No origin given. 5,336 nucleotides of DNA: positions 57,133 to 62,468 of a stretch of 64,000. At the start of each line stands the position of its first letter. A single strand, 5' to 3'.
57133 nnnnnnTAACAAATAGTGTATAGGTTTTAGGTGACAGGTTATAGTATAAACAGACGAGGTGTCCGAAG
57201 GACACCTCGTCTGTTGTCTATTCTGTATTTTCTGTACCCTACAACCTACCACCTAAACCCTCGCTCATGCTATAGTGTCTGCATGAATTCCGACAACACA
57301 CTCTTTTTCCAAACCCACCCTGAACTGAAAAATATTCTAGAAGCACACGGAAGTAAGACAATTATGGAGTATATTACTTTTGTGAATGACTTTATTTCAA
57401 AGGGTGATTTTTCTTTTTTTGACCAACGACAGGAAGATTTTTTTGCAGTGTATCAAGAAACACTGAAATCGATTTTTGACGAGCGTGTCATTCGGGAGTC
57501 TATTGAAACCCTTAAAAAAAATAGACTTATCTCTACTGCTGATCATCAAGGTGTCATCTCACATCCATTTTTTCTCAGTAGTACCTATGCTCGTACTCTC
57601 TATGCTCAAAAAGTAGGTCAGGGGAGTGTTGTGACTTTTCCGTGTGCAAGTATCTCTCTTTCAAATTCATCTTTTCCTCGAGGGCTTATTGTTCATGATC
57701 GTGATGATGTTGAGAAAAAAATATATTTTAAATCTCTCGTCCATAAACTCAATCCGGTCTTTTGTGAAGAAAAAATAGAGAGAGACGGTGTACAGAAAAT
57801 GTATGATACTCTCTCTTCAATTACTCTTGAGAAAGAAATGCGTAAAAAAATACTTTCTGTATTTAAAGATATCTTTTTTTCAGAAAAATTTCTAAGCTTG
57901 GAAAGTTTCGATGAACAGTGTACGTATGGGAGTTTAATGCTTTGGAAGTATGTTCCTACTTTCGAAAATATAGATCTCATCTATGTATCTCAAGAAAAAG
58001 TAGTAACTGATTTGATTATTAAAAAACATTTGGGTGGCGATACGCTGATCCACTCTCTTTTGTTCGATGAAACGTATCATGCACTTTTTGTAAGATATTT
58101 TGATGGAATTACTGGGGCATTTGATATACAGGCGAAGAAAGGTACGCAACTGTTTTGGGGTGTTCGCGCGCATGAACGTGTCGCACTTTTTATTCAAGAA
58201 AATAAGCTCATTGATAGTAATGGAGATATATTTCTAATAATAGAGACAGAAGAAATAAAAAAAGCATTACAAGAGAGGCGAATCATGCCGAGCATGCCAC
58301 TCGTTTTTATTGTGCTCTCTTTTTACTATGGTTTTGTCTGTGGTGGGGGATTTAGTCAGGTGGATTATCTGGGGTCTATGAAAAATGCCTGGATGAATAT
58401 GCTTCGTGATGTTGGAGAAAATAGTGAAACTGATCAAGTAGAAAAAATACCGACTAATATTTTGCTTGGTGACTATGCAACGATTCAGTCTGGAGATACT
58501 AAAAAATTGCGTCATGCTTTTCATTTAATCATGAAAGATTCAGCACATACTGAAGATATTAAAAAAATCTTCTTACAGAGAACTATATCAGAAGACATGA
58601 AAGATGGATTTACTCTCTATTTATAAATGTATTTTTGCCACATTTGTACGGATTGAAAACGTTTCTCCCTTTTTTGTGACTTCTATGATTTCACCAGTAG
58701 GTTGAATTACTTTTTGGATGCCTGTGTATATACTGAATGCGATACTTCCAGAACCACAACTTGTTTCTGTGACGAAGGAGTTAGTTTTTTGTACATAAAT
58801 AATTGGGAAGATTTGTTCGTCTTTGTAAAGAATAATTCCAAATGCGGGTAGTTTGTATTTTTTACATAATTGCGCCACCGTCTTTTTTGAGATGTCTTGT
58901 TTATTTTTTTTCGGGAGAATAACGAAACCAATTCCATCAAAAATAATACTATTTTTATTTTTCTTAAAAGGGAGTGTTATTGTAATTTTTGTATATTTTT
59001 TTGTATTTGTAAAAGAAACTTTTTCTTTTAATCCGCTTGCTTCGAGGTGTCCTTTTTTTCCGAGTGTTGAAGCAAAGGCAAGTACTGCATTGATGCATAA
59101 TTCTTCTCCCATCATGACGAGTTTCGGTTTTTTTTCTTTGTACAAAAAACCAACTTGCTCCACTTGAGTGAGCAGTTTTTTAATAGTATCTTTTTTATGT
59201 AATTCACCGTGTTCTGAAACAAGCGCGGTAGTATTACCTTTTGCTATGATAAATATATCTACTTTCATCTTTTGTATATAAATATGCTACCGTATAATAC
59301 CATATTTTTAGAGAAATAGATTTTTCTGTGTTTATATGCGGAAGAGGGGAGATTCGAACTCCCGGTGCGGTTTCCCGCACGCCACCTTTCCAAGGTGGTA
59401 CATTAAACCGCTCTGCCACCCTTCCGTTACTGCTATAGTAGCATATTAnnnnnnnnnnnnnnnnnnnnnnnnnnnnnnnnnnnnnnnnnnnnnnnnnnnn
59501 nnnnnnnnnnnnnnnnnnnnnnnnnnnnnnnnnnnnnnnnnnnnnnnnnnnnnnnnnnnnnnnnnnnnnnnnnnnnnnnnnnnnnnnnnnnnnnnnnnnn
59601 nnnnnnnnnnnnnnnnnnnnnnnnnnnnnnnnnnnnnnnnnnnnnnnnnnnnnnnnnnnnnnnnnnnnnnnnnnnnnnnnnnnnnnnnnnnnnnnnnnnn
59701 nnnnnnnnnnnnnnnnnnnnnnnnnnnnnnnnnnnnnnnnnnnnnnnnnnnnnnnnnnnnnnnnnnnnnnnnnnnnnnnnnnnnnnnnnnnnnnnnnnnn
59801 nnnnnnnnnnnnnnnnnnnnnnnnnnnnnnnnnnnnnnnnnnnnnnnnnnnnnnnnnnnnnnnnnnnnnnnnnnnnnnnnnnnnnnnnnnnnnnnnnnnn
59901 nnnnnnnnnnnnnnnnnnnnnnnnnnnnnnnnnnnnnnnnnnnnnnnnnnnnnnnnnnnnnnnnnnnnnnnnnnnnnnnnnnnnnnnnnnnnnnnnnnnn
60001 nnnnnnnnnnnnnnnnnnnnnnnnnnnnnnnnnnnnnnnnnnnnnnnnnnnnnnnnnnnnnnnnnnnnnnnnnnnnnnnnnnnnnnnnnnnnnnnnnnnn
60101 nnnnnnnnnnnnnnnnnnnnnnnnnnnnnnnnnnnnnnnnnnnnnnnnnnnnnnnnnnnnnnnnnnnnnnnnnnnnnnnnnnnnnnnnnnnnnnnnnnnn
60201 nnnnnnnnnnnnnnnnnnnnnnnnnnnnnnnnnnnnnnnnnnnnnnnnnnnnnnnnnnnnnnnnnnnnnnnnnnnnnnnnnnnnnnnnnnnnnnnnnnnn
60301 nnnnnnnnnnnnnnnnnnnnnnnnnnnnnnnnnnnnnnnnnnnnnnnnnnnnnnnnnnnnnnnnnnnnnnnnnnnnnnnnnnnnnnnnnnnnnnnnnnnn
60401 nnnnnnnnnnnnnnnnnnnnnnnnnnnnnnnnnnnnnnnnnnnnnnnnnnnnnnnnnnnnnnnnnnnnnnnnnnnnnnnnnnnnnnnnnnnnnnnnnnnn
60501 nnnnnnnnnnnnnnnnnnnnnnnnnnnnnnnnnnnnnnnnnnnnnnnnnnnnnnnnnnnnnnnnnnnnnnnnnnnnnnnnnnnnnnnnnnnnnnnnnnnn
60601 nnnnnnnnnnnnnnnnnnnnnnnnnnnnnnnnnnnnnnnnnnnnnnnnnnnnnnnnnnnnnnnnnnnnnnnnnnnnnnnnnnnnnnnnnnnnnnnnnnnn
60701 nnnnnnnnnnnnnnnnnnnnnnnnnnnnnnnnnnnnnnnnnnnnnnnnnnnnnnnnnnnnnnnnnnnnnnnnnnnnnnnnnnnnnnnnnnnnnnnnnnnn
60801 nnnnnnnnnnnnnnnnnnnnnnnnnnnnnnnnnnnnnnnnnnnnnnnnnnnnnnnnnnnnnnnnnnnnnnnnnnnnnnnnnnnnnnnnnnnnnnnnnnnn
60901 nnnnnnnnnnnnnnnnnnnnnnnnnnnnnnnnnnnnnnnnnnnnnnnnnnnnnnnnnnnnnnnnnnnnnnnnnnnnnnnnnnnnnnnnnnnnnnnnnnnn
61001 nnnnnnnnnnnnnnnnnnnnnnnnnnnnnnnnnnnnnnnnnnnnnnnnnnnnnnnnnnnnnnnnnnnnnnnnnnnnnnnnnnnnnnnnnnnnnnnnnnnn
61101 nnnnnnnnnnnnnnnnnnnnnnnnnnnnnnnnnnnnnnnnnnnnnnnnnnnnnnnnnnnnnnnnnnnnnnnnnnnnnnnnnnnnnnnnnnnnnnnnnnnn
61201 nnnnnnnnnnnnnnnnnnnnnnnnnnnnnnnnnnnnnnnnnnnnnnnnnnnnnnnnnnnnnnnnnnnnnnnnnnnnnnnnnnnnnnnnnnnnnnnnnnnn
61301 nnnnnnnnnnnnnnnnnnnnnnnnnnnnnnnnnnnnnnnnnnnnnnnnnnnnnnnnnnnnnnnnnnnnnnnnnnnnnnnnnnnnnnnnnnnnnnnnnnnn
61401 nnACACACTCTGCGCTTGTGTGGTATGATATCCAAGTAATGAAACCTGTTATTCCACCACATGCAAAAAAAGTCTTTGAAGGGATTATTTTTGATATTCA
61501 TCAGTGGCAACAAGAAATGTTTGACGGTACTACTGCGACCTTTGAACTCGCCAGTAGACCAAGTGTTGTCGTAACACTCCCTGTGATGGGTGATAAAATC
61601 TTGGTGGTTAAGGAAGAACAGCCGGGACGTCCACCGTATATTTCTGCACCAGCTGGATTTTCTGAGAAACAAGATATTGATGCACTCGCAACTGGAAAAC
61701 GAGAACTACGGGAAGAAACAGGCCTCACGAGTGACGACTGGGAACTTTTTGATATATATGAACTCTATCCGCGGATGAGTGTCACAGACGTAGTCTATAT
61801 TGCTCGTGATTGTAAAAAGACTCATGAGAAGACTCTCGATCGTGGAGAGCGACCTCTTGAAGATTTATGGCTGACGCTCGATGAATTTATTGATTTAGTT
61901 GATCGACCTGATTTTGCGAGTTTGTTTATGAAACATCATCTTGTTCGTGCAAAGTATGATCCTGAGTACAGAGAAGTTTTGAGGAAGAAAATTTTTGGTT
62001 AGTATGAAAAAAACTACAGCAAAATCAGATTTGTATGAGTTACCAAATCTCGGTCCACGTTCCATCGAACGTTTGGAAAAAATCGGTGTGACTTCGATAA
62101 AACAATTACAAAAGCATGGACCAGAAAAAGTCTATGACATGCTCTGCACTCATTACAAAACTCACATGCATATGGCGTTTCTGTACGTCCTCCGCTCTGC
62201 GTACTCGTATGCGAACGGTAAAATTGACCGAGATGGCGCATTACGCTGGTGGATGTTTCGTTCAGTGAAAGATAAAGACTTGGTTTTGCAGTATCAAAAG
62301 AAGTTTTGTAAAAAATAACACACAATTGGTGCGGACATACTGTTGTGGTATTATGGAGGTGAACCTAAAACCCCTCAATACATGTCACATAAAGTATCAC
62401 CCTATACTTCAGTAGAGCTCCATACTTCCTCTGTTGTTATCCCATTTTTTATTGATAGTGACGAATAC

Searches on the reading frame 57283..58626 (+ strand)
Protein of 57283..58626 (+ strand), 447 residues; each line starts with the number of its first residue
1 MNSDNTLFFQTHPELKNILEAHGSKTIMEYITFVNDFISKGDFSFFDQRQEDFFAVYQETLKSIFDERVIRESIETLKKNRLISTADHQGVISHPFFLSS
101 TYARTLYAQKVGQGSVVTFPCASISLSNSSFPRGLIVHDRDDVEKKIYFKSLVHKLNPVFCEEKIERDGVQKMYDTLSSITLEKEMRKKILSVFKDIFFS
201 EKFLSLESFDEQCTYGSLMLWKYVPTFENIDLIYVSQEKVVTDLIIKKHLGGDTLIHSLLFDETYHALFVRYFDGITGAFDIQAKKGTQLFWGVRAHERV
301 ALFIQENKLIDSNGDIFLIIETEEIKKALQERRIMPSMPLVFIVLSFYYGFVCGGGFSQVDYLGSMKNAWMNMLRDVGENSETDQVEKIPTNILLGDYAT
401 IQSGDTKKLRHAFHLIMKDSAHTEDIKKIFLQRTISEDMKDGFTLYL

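Call 11: search_protein_families(library=pfam, proteins=[window:57283-58626:+], max_evalue=0.01)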
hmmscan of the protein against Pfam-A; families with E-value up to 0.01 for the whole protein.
window:57283-58626:+ (447 aa): 0 families

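Call 13: find_encoding_contigs(protein=window:57283-58626:+, flank=3000, max_places=10)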
Protein window:57283-58626:+ (447 aa): 1 contig read that carries it; 1 place shown.
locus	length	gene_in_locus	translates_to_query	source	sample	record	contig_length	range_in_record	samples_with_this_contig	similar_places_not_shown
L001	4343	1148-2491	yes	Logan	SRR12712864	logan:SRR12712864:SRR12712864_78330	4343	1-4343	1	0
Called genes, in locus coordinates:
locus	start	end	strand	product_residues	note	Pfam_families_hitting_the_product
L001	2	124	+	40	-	?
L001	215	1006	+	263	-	PF04402:SIMPL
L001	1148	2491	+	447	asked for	-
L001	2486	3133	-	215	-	PF26317:CntK_N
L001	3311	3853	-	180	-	-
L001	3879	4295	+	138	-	PF01035:DNA_binding_1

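Call 21: find_homologous_proteins(query=window:57283-58626:+)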
Query window:57283-58626:+ (447 aa): 105 proteins with E <= 0.001 among 4562 candidates.
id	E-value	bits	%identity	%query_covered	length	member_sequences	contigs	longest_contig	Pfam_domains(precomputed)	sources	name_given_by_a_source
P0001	9.6e-297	1002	100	100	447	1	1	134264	-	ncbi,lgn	-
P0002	1.1e-221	754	83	90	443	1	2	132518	-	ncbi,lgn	-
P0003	1.8e-197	675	73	90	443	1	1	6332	-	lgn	-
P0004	5.0e-138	479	53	95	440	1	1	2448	-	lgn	-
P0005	1.1e-121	425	47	98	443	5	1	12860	-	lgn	-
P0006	9.1e-118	412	47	98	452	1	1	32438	-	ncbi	-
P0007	6.3e-107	376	46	90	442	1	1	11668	-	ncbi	-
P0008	3.6e-100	354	45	90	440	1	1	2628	-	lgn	-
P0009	6.7e-91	324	38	97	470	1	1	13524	-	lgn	-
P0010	1.7e-88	316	39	88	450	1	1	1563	-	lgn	-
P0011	5.3e-83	298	37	92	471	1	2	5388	-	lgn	-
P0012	1.8e-81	293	36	89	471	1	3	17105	-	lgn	-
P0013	2.0e-78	283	35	93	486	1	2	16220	-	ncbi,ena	-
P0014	4.5e-75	271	33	94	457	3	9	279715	-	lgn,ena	-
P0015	2.7e-70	256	35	87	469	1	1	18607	-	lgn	-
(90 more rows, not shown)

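Call 22: find_encoding_contigs(protein=P0002, flank=10000, max_places=3)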
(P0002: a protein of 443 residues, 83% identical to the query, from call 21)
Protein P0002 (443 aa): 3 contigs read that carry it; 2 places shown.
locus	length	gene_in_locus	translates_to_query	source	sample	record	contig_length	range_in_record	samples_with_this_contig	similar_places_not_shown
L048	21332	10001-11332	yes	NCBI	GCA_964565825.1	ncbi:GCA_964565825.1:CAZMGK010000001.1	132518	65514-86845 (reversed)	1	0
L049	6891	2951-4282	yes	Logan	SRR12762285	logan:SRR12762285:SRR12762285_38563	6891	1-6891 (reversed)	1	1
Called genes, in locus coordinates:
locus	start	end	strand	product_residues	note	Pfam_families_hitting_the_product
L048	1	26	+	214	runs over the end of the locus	-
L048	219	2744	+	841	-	PF07517:SecA_DEAD, PF01043:SecA_PP_bind, PF21090:P-loop_SecA, PF07516:SecA_SW, PF02810:SEC-C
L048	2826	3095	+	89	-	-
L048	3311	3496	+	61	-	-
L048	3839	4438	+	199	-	-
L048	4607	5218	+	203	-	PF00254:FKBP_C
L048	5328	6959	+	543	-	PF25984:BSH_YknX (faint), PF25954:Beta-barrel_RND_2 (weak), PF25990:Beta-barrel_YknX (weak)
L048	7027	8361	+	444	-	PF02687:FtsX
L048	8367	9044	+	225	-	PF13175:AAA_15 (faint), PF00005:ABC_tran, PF02463:SMC_N (weak), PF13304:AAA_21 (faint)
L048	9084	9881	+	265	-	PF04402:SIMPL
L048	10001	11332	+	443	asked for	-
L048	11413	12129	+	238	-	PF01027:Bax1-I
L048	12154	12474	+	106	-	-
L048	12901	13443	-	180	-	-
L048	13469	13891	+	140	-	PF01035:DNA_binding_1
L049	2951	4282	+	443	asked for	-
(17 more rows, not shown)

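Call 23: find_encoding_contigs(protein=P0003, flank=10000, max_places=2)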
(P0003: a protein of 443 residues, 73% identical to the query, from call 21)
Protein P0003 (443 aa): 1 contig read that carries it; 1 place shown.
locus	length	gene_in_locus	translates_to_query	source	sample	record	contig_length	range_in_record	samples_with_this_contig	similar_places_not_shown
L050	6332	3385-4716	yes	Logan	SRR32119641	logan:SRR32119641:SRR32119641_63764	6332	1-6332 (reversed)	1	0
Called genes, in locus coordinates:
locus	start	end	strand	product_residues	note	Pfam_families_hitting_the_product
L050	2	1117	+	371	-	?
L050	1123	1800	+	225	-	PF00005:ABC_tran, PF02463:SMC_N (weak), PF13304:AAA_21 (faint)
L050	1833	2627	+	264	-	PF04402:SIMPL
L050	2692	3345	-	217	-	PF24827:AstE_AspA_cat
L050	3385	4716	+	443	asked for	-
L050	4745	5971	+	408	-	PF07690:MFS_1, PF00083:Sugar_tr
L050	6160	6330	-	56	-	?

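Call 24: find_encoding_contigs(protein=P0006, flank=10000, max_places=2)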
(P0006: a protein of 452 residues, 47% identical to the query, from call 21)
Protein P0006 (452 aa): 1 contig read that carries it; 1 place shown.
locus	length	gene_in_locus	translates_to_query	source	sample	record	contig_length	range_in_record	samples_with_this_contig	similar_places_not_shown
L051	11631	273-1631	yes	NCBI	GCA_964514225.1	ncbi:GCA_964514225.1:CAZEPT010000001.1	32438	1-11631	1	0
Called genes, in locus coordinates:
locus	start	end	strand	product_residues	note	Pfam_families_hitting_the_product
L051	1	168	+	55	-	?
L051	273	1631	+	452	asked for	-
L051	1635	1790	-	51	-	-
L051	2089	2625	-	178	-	-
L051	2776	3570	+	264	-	PF01177:Asp_Glu_race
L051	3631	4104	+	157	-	PF07291:MauE, PF07681:DoxX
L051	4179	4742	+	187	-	PF00293:NUDIX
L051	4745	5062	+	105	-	PF11731:Cdd1, PF04994:TfoX_C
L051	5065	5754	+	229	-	PF00557:Peptidase_M24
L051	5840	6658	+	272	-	-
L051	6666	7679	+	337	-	-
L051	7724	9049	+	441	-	PF08245:Mur_ligase_M, PF02875:Mur_ligase_C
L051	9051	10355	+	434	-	PF01225:Mur_ligase, PF08245:Mur_ligase_M, PF02875:Mur_ligase_C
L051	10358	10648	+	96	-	PF01371:Trp_repressor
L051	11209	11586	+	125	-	-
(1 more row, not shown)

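Call 44: find_encoding_contigs(protein=P0005, flank=10000, max_places=2)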
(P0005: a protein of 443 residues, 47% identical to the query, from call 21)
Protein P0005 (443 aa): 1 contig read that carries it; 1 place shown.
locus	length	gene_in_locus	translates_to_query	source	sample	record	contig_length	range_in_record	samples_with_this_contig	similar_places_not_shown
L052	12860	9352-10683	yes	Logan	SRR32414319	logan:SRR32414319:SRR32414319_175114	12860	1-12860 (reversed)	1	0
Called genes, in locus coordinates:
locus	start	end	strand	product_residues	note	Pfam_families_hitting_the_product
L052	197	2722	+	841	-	PF07517:SecA_DEAD, PF01043:SecA_PP_bind, PF21090:P-loop_SecA, PF07516:SecA_SW, PF02810:SEC-C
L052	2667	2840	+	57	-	-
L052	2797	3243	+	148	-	PF00293:NUDIX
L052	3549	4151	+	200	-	-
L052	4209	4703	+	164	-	PF00254:FKBP_C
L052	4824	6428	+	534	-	PF25990:Beta-barrel_YknX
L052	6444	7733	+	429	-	PF02687:FtsX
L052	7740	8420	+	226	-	PF00005:ABC_tran, PF02463:SMC_N (faint), PF13304:AAA_21 (faint)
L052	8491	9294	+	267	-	PF04402:SIMPL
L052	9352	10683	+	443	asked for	-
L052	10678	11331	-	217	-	PF26317:CntK_N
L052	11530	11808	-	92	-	PF11731:Cdd1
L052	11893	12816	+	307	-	PF00389:2-Hacid_dh, PF02826:2-Hacid_dh_C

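Call 45: find_encoding_contigs(protein=P0007, flank=10000, max_places=2)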
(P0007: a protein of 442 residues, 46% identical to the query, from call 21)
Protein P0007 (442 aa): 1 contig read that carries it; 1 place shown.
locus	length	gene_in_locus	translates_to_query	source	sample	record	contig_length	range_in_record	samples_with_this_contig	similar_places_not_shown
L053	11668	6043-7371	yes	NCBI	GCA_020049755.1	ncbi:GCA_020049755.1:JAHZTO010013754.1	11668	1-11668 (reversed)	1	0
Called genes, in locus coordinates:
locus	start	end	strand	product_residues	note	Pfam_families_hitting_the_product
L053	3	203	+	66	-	?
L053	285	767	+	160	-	PF00293:NUDIX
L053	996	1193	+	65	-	-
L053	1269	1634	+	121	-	-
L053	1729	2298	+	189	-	PF00254:FKBP_C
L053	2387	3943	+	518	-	PF25940:LcnD_C (faint), PF25973:BSH_CzcB (weak), PF25990:Beta-barrel_YknX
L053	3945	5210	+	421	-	PF02687:FtsX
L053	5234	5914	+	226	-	PF00005:ABC_tran, PF02463:SMC_N (faint), PF13304:AAA_21 (faint)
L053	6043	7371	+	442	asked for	-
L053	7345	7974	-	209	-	-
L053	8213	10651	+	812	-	PF03382:DUF285, PF09479:Flg_new, PF01471:PG_binding_1 (faint)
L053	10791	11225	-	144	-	PF08818:DUF1801 (faint)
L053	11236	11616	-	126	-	PF07237:DUF1428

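Call 46: find_encoding_contigs(protein=P0004, flank=10000, max_places=2)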
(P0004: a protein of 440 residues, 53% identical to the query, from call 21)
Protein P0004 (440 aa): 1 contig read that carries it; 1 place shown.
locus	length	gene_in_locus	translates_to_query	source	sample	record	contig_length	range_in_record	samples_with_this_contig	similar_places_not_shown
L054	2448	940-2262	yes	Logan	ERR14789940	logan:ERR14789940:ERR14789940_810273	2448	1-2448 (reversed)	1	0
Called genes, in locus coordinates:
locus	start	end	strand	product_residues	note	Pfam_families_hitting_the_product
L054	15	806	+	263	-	PF04402:SIMPL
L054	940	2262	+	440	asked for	-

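Call 74: search_protein_families(library=ncbifam, proteins=[window:57283-58626:+], max_evalue=0.01)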
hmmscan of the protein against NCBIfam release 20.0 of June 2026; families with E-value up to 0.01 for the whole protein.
window:57283-58626:+ (447 aa): 0 families

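Call 75: search_solved_structures(query=window:57283-58626:+, max_evalue=1)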
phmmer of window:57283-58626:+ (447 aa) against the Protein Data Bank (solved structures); distinct sequences matched with E-value up to 1: 1.
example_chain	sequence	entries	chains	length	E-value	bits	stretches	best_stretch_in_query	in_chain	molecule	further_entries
2wlt_A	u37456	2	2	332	0.096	15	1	127-202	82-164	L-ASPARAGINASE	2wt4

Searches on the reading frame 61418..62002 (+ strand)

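Call 11: search_protein_families(library=pfam, proteins=[window:61418-62002:+], max_evalue=0.01)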
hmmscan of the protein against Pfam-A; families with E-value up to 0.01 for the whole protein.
window:61418-62002:+ (194 aa): 1 family
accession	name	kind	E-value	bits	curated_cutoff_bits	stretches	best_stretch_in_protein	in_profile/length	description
PF00293.34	NUDIX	-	1.9e-11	44.6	21.1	1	51-157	5-118/134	NUDIX domain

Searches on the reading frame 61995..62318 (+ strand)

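Call 62: search_protein_families(library=pfam, proteins=[window:61995-62318:+], max_evalue=0.01)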
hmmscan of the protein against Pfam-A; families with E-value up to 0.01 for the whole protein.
window:61995-62318:+ (107 aa): 2 families
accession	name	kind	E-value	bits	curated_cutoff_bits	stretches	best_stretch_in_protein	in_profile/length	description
PF11731.14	Cdd1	-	2.2e-15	57.1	25.5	1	10-90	5-82/86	Pathogenicity locus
PF04994.19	TfoX_C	-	5.2e-09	36.5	23.1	1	11-70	3-61/81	TfoX C-terminal domain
